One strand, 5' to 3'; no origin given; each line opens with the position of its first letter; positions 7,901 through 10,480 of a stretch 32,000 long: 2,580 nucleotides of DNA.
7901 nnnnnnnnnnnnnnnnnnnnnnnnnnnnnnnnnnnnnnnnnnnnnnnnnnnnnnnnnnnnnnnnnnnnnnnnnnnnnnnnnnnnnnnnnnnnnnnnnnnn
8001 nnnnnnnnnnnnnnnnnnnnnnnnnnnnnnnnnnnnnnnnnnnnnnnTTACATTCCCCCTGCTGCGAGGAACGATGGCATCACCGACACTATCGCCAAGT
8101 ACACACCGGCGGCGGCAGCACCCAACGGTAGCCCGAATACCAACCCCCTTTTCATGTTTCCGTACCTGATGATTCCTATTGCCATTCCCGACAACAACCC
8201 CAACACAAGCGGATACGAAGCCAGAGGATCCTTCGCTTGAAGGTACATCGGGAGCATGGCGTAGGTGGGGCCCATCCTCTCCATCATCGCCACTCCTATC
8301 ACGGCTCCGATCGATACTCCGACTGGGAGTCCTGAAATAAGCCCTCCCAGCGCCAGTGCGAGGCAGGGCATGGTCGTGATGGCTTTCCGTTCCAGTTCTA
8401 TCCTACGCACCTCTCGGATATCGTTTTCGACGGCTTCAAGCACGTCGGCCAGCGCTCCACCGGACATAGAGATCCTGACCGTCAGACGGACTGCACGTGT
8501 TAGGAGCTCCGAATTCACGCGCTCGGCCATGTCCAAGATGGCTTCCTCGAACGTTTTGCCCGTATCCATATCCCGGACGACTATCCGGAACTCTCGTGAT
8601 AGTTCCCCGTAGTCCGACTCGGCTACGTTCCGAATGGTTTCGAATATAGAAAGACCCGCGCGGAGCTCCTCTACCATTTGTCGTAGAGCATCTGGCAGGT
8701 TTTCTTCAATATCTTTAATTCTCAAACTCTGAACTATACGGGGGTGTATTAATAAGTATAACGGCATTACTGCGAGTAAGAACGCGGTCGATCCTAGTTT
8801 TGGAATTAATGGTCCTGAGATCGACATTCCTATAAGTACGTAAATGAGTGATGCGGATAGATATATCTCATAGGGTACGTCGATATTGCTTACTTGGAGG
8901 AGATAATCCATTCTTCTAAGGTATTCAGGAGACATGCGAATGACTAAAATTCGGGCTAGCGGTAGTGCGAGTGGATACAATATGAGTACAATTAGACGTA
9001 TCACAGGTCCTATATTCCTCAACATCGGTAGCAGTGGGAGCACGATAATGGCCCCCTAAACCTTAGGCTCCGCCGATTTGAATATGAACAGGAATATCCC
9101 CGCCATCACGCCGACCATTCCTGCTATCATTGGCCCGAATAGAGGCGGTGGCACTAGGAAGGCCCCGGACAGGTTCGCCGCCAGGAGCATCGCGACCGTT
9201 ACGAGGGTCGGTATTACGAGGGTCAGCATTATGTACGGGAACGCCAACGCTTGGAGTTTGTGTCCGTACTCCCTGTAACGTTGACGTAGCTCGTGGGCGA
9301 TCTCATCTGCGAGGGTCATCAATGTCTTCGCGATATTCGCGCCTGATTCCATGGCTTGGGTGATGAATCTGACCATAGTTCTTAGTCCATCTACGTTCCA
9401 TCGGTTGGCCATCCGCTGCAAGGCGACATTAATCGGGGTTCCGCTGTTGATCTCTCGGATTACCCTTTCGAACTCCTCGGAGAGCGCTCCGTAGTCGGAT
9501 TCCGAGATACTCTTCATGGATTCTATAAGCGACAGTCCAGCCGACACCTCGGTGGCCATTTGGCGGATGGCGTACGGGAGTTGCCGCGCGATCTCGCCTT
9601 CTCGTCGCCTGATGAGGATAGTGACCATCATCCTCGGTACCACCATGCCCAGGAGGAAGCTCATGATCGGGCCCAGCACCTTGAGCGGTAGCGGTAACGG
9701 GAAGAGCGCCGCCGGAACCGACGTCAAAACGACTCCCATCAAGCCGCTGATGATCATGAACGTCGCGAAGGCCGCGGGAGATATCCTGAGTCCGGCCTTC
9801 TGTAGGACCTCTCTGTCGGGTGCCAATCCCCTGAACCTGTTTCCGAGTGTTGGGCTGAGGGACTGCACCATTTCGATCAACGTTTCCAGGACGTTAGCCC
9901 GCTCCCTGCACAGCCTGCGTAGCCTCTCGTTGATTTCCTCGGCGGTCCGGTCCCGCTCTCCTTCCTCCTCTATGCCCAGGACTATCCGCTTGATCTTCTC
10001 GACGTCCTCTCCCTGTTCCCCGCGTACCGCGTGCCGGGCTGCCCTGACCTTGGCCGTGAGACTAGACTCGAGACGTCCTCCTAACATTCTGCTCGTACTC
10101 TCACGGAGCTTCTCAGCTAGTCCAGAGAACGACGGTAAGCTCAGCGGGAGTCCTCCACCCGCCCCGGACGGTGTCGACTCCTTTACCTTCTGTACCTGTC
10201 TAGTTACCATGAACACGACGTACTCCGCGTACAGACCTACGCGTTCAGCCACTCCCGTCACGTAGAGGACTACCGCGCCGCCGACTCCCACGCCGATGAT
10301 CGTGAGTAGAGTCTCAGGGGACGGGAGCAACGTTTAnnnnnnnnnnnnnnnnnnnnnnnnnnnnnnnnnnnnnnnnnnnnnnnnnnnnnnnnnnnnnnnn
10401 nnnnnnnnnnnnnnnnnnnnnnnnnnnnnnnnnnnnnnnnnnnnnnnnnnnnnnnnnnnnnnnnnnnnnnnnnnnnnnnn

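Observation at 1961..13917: Complete Tad/Epd-like type IV pilus cluster with seven prepilin-type proteins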

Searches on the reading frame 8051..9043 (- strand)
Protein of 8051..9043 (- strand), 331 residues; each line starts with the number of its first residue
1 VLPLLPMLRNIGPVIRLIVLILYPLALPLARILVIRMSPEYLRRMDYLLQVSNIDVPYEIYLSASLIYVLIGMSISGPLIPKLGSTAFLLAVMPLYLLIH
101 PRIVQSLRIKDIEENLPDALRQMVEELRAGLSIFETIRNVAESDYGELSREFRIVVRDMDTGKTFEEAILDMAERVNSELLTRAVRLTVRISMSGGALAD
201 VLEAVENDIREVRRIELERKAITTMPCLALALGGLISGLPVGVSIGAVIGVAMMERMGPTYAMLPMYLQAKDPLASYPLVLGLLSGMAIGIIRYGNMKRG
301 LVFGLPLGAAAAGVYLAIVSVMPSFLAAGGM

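Call 3: search_protein_families(library=pfam, proteins=[window:8051-9043:-], max_evalue=0.01)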
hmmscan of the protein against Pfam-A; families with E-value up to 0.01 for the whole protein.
window:8051-9043:- (331 aa): 1 family
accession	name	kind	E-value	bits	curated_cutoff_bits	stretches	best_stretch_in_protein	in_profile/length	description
PF00482.28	T2SSF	-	8.9e-22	77.8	25.2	1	119-242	1-121/125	Type II secretion system (T2SS), protein F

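Call 5: search_protein_families(library=ncbifam, proteins=[window:8051-9043:-], max_evalue=0.01)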
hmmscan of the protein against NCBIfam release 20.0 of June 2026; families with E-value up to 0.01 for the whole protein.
window:8051-9043:- (331 aa): 3 families
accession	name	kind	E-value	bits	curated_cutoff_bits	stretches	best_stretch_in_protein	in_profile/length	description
NF046075.1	UpsF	equivalog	1.3e-08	34.1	400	1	19-214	230-405/484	membrane pilin protein UpsF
NF053673.1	bindosome_BasF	exception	1.9e-05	23.4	1300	1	40-171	127-258/656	bindosome assembly system membrane anchoring protein BasF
NF004705.1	PRK06041.1-3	equivalog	0.0061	15.6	400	1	62-214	190-345/465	archaellar assembly protein ArlJ/FlaJ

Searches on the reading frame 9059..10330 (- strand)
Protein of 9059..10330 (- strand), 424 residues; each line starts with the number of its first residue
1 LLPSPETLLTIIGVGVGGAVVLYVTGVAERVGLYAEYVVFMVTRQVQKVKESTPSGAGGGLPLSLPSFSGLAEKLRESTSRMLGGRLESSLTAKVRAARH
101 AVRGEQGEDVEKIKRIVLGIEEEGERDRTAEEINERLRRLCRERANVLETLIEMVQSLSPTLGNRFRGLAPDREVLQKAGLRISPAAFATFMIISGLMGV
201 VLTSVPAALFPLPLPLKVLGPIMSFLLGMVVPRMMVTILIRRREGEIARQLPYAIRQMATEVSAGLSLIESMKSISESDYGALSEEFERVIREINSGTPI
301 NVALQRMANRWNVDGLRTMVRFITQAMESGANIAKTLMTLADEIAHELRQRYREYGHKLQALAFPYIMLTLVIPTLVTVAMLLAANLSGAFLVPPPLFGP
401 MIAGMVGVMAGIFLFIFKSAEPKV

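Call 3: search_protein_families(library=pfam, proteins=[window:9059-10330:-], max_evalue=0.01)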
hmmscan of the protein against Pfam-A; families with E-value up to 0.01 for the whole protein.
window:9059-10330:- (424 aa): 1 family
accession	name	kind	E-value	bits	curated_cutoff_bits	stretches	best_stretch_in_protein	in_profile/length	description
PF00482.28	T2SSF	-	3.5e-24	85.6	25.2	1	254-379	1-123/125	Type II secretion system (T2SS), protein F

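Call 5: search_protein_families(library=ncbifam, proteins=[window:9059-10330:-], max_evalue=0.01)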
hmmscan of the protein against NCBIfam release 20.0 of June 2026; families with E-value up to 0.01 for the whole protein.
window:9059-10330:- (424 aa): 8 families
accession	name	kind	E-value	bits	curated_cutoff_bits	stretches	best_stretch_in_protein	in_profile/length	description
NF046075.1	UpsF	equivalog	9.5e-12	44.4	400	1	194-406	39-246/484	membrane pilin protein UpsF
NF004705.1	PRK06041.1-3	equivalog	1.5e-08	34.1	400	1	212-383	215-379/465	archaellar assembly protein ArlJ/FlaJ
NF004704.2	PRK06041.1-2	equivalog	7.6e-07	28.2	550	1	186-369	11-199/555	archaellar assembly protein ArlJ/FlaJ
TIGR02120.1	GspF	equivalog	1.3e-06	27.9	424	1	249-384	63-187/401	type II secretion system inner membrane protein GspF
NF053673.1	bindosome_BasF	exception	6.9e-06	24.9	1300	1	189-402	146-359/656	bindosome assembly system membrane anchoring protein BasF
NF007861.0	PRK10573.1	equivalog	0.00063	18.9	401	1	249-383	59-183/401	protein transport protein HofC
NF003045.0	PRK03954.1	equivalog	0.0033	17.5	162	0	134-183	11-58/121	ribonuclease P protein component 4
NF052607.1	T4PiliAsmPilCThrm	equivalog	0.0041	16.3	700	1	254-380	71-187/406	type IV pilus assembly protein PilC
